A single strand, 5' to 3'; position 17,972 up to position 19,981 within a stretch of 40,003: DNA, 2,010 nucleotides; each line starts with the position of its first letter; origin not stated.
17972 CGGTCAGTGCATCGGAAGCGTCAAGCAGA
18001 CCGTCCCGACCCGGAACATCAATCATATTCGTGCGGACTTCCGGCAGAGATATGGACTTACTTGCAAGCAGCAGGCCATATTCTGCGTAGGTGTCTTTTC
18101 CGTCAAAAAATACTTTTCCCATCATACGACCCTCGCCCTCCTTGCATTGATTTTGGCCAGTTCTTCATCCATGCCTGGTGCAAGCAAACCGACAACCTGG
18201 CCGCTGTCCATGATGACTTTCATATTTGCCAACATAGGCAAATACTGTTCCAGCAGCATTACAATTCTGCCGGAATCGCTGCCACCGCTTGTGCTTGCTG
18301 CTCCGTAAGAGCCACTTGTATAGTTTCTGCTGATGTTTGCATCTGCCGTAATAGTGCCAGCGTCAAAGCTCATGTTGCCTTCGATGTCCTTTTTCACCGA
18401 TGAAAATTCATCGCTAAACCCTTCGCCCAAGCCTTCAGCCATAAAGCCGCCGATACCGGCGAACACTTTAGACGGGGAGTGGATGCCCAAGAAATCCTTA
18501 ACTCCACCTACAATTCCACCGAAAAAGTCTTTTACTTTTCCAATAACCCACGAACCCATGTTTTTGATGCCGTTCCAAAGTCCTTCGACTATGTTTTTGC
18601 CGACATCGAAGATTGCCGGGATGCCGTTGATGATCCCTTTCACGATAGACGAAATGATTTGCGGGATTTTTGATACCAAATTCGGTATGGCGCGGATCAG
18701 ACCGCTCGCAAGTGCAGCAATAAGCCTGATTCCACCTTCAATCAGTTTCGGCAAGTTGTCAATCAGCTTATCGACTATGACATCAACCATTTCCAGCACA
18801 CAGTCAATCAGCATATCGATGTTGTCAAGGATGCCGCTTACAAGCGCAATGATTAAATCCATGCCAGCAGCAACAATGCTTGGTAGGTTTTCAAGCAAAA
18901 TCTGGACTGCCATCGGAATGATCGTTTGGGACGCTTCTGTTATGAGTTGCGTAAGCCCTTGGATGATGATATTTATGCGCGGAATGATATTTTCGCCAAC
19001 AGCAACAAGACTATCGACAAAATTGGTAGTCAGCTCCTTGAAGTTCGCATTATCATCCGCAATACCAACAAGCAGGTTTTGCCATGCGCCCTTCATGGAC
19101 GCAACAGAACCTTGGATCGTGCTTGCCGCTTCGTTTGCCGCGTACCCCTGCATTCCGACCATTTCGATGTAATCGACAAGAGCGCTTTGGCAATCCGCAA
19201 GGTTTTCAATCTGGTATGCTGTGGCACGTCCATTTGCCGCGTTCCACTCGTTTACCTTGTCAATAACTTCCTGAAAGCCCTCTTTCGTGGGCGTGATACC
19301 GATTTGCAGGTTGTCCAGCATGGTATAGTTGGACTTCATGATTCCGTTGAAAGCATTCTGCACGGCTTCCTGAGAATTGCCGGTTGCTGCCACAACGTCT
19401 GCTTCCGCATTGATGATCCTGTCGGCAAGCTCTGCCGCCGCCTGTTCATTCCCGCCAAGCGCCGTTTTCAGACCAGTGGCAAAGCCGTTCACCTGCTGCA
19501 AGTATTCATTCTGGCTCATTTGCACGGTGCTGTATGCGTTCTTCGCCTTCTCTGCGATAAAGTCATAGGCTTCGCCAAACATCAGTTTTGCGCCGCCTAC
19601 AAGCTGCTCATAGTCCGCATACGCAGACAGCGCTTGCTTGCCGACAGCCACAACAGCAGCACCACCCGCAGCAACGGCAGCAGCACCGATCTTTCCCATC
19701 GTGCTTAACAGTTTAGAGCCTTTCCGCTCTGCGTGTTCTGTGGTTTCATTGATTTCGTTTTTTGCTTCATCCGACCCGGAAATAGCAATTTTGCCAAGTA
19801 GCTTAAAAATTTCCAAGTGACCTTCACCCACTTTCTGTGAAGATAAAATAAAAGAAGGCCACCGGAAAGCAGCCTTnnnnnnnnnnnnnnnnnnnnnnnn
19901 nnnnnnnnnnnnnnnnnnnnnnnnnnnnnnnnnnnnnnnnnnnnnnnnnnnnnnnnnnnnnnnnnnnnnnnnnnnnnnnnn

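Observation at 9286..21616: Whole tail-initiator/tail-tip gene set present twice: two tape-measure proteins and two Dit-Tal-RBP cassettes in tandem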

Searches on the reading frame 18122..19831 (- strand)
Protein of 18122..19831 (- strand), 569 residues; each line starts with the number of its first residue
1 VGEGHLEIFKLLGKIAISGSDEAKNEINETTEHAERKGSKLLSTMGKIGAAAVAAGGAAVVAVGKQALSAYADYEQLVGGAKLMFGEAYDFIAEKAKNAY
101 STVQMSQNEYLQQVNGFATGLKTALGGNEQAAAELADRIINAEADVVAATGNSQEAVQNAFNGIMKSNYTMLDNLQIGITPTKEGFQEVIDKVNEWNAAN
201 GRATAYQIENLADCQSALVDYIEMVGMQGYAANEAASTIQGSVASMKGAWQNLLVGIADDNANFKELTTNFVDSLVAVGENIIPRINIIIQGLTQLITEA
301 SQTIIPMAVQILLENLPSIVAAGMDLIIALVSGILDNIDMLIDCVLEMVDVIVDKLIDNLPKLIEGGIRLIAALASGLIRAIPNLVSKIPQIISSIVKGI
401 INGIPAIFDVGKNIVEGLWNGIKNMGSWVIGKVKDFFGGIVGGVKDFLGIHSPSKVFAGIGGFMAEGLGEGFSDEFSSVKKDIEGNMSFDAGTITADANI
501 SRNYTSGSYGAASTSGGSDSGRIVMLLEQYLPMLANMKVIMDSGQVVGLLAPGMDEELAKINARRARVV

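Call 4: search_protein_families(library=pfam, proteins=[window:18122-19831:-], max_evalue=0.01)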
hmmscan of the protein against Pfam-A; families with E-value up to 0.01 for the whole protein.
window:18122-19831:- (569 aa): 0 families

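Call 5: search_protein_families(library=phrogs, proteins=[window:18122-19831:-], max_evalue=0.001)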
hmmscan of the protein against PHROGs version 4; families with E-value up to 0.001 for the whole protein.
window:18122-19831:- (569 aa): 21 families
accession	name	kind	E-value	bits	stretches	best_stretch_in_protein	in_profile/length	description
phrog_58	-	tail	7.1e-48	164.8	2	279-513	707-1029/1544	tail length tape measure protein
phrog_6900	-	tail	3.5e-36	126.5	1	19-195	43-220/235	tail length tape measure protein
phrog_5493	-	tail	2.5e-32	113.2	2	129-415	558-848/1102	tail length tape measure protein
phrog_3981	-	tail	1.7e-27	97.8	1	22-449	10-451/584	tail length tape measure protein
phrog_991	-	tail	3e-27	95.7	1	23-483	225-826/1966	tail length tape measure protein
phrog_1272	-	tail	4.3e-27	95.3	2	407-506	1438-1538/1606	tail length tape measure protein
phrog_1204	-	tail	1.5e-19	70.4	2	269-447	796-980/1483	tail protein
phrog_24198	-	unknown function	8.9e-19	69.1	1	316-501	4-189/350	-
phrog_4372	-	tail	1.1e-18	67.1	2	284-415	1121-1255/1681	tail length tape measure protein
phrog_305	-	tail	2.5e-17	63.8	1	25-504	401-766/1001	tail length tape measure protein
phrog_4200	-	tail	3.6e-12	46.6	1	50-469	222-607/732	tail length tape measure protein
phrog_26805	-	unknown function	8.5e-11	41.9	1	329-482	456-598/697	-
phrog_5448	-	tail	4.8e-08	31.3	1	296-495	1782-2018/3103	tail length tape measure protein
phrog_167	-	tail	9.3e-08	31.2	1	35-448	674-996/1555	tail length tape measure protein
phrog_1535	-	tail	1.1e-07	31.5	1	239-485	673-911/1152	tail length tape measure protein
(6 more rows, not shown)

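Call 17: find_encoding_contigs(protein=window:18122-19831:-, flank=10000, max_places=10)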
Protein window:18122-19831:- (569 aa): no gene with exactly this product is on record in the collection.
